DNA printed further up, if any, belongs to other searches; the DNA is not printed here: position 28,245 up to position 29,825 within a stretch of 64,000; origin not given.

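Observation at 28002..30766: Coupled HesB/IscA-like protein (Cys/Gly-rich tail), ATP-grasp ligase and PflA/AmmeMemoRadiSam-type radical SAM enzyme: candidate uncharacterised modification or Fe-S/sulfur cassette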

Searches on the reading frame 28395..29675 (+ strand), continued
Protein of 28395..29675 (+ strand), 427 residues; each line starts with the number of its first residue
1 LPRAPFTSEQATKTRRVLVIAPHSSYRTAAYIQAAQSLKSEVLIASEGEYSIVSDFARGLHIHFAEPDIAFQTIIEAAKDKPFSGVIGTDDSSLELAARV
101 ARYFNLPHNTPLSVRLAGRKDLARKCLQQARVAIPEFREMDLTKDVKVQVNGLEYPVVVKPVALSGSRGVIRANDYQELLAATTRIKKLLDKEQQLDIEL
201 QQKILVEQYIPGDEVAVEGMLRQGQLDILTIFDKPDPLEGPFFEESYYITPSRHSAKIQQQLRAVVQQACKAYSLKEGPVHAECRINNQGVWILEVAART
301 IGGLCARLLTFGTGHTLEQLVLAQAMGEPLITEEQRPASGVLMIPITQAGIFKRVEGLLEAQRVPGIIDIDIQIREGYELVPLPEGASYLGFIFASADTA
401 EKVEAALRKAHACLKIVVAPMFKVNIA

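Call 76: search_protein_families(library=pfam, proteins=[P0389, P0394, P0468, P0475, P0479, P0483, P0503, P0439, P0462, P0458], max_evalue=0.001)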
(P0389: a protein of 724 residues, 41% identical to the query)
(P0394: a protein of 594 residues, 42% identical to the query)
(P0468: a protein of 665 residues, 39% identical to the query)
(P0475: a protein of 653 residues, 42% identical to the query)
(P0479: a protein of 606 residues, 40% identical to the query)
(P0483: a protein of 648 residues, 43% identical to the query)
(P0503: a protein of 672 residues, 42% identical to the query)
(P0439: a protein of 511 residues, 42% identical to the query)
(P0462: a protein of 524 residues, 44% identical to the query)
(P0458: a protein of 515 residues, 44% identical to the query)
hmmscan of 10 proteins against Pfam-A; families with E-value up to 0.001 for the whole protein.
P0389 (724 aa): 10 families
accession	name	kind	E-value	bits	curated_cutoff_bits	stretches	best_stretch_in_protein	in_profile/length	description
PF13469.12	Sulfotransfer_3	-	5.4e-30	105.7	27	1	6-219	2-215/216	Sulfotransferase family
PF13535.11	ATP-grasp_4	-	6.1e-26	91.4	27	1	438-588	2-158/160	ATP-grasp domain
PF18603.7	LAL_C2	-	1.7e-12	47.9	29.4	1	626-701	2-77/78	L-amino acid ligase C-terminal domain 2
PF18130.6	ATPgrasp_N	-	1.7e-10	41.7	27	1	317-392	2-81/81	ATP-grasp N-terminal domain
PF02786.22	CPSase_L_D2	-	9.6e-09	35.5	19.8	1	403-581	1-179/211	Carbamoyl-phosphate synthase L chain, ATP binding domain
PF02222.28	ATP-grasp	-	3.1e-08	33.9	27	1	411-582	3-163/179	ATP-grasp domain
PF01071.24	GARS_A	-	3.6e-08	33.9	27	1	403-506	2-102/194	Phosphoribosylglycinamide synthetase, ATP-grasp (A) domain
PF00685.33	Sulfotransfer_1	-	2.4e-07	30.9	22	1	4-224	2-189/255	Sulfotransferase domain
PF15632.11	ATPgrasp_Ter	-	0.00013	22.2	29.1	1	484-585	3-89/131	ATP-grasp in the biosynthetic pathway with Ter operon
PF02655.19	ATP-grasp_3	-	0.00049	20.7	23.2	1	402-584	2-159/160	ATP-grasp domain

P0394 (594 aa): 5 families
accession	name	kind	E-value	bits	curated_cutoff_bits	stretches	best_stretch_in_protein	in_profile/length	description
PF13535.11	ATP-grasp_4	-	8.6e-32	110.4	27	1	146-297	2-158/160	ATP-grasp domain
PF18130.6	ATPgrasp_N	-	2e-07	31.9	27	1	33-100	11-81/81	ATP-grasp N-terminal domain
PF01071.24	GARS_A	-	1.2e-06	29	27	1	111-219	2-107/194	Phosphoribosylglycinamide synthetase, ATP-grasp (A) domain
PF18603.7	LAL_C2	-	2.9e-05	24.7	29.4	1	354-420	10-76/78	L-amino acid ligase C-terminal domain 2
PF02655.19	ATP-grasp_3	-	6.7e-05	23.5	23.2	1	139-292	24-158/160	ATP-grasp domain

P0468 (665 aa): 16 families
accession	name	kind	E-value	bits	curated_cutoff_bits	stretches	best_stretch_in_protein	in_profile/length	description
PF13847.12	Methyltransf_31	-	3.6e-33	114.7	27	1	487-605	3-124/145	Methyltransferase domain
PF13535.11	ATP-grasp_4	-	9.5e-25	87.5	27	1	142-292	2-158/160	ATP-grasp domain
PF08241.18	Methyltransf_11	-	4.2e-24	85.5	21.2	1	492-591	1-95/95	Methyltransferase domain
PF13649.12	Methyltransf_25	-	1.2e-23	84.1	27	1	491-587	1-97/97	Methyltransferase domain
PF01209.24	Ubie_methyltran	-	4.4e-18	65.9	20.1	1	486-595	46-155/233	ubiE/COQ5 methyltransferase family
PF08242.18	Methyltransf_12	-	2.1e-13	51.2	30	1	492-589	1-98/98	Methyltransferase domain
PF18603.7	LAL_C2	-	3.6e-13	50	29.4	1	330-405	2-77/78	L-amino acid ligase C-terminal domain 2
PF13489.12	Methyltransf_23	-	3.3e-12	46.9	27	1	485-600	20-126/164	Methyltransferase domain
PF01135.25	PCMT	-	1.7e-08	34.9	20.3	1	484-592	70-172/210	Protein-L-isoaspartate(D-aspartate) O-methyltransferase (PCMT)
PF01071.24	GARS_A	-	9.9e-08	32.5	27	1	107-213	2-106/194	Phosphoribosylglycinamide synthetase, ATP-grasp (A) domain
PF06325.19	PrmA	-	1.7e-07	31.5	22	1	486-590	160-257/296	Ribosomal protein L11 methyltransferase (PrmA)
PF05175.20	MTS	-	2.5e-06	27.7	23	1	488-591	32-138/170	Methyltransferase small domain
PF02353.26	CMAS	-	1.2e-05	25.2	27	1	482-603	57-176/273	Mycolic acid cyclopropane synthetase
PF01728.25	FtsJ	-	6.2e-05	23.4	24.1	1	484-594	17-139/181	FtsJ-like methyltransferase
PF02786.22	CPSase_L_D2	-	8.2e-05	22.7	19.8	1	111-274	5-166/211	Carbamoyl-phosphate synthase L chain, ATP binding domain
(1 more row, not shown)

P0475 (653 aa): 7 families
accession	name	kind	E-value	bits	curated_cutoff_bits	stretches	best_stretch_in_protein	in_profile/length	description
PF13535.11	ATP-grasp_4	-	7.2e-29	100.9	27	1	367-518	2-158/160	ATP-grasp domain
PF18603.7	LAL_C2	-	3.3e-12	46.9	29.4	1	575-649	2-76/78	L-amino acid ligase C-terminal domain 2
PF07478.18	Dala_Dala_lig_C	-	2.1e-07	31.1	24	1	360-441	29-101/204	D-ala D-ala ligase C-terminus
PF01071.24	GARS_A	-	4.9e-06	27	27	1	330-434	2-103/194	Phosphoribosylglycinamide synthetase, ATP-grasp (A) domain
PF02786.22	CPSase_L_D2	-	1e-05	25.6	19.8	1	331-511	2-179/211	Carbamoyl-phosphate synthase L chain, ATP binding domain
PF18130.6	ATPgrasp_N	-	1.1e-05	26.3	27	1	242-316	2-78/81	ATP-grasp N-terminal domain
PF02655.19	ATP-grasp_3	-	0.00019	22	23.2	1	329-511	2-156/160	ATP-grasp domain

P0479 (606 aa): 4 families
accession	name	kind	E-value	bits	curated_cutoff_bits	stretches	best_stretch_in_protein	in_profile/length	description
PF13535.11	ATP-grasp_4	-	1.6e-27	96.5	27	1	341-490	2-158/160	ATP-grasp domain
PF18603.7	LAL_C2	-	7.8e-18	65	29.4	1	529-604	2-77/78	L-amino acid ligase C-terminal domain 2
PF18130.6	ATPgrasp_N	-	1.3e-05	26.1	27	1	228-299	3-79/81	ATP-grasp N-terminal domain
PF01071.24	GARS_A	-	0.00012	22.4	27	1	331-405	21-100/194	Phosphoribosylglycinamide synthetase, ATP-grasp (A) domain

P0483 (648 aa): 4 families
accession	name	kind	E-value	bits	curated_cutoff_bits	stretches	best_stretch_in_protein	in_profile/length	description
PF13535.11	ATP-grasp_4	-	4.2e-25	88.7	27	1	369-496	3-140/160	ATP-grasp domain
PF18603.7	LAL_C2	-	6.7e-15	55.6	29.4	1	568-641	2-75/78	L-amino acid ligase C-terminal domain 2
PF07478.18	Dala_Dala_lig_C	-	1.3e-08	35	24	1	338-439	3-102/204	D-ala D-ala ligase C-terminus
PF18130.6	ATPgrasp_N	-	1.1e-07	32.7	27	1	243-316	3-79/81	ATP-grasp N-terminal domain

P0503 (672 aa): 6 families
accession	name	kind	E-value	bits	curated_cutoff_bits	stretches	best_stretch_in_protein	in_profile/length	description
PF13535.11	ATP-grasp_4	-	5.9e-25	88.2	27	1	388-538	2-158/160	ATP-grasp domain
PF18603.7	LAL_C2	-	2.5e-17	63.4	29.4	1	576-652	2-78/78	L-amino acid ligase C-terminal domain 2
PF18130.6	ATPgrasp_N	-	4.9e-07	30.7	27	1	263-334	2-79/81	ATP-grasp N-terminal domain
PF02786.22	CPSase_L_D2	-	2.6e-06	27.6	19.8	1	347-531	1-179/211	Carbamoyl-phosphate synthase L chain, ATP binding domain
PF07478.18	Dala_Dala_lig_C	-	2.4e-05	24.4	24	1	354-459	1-99/204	D-ala D-ala ligase C-terminus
PF01071.24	GARS_A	-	3.9e-05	24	27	1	347-453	2-102/194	Phosphoribosylglycinamide synthetase, ATP-grasp (A) domain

P0439 (511 aa): 7 families
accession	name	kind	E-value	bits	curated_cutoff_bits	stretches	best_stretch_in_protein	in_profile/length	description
PF13535.11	ATP-grasp_4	-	2.8e-28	99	27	1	115-270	2-158/160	ATP-grasp domain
PF18603.7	LAL_C2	-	4.2e-19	69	29.4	1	308-383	2-77/78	L-amino acid ligase C-terminal domain 2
PF00583.31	Acetyltransf_1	-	2.8e-15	57.1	20.7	1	406-489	32-116/116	Acetyltransferase (GNAT) family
PF13508.13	Acetyltransf_7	-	2.8e-13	50.5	27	1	413-490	8-83/84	Acetyltransferase (GNAT) domain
PF13673.13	Acetyltransf_10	-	1.7e-05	25.3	23.6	1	424-495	44-113/128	Acetyltransferase (GNAT) domain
PF18130.6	ATPgrasp_N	-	3.3e-05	24.8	27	1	2-69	8-81/81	ATP-grasp N-terminal domain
PF08445.16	FR47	-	0.00057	20.3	22.1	0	433-495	22-83/86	FR47-like protein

P0462 (524 aa): 3 families
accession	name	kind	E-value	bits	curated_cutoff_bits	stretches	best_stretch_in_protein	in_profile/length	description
PF13535.11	ATP-grasp_4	-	7e-24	84.7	27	1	186-325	3-143/160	ATP-grasp domain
PF18603.7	LAL_C2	-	6.5e-13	49.2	29.4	1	393-451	2-60/78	L-amino acid ligase C-terminal domain 2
PF18130.6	ATPgrasp_N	-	4.9e-11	43.5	27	1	58-135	1-81/81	ATP-grasp N-terminal domain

P0458 (515 aa): 3 families
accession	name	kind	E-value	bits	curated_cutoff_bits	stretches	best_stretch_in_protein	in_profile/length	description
PF13535.11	ATP-grasp_4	-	5.1e-30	104.6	27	1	212-366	2-158/160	ATP-grasp domain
PF18603.7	LAL_C2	-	1e-14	55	29.4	1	432-507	2-77/78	L-amino acid ligase C-terminal domain 2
PF02655.19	ATP-grasp_3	-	0.00019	22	23.2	1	172-362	2-159/160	ATP-grasp domain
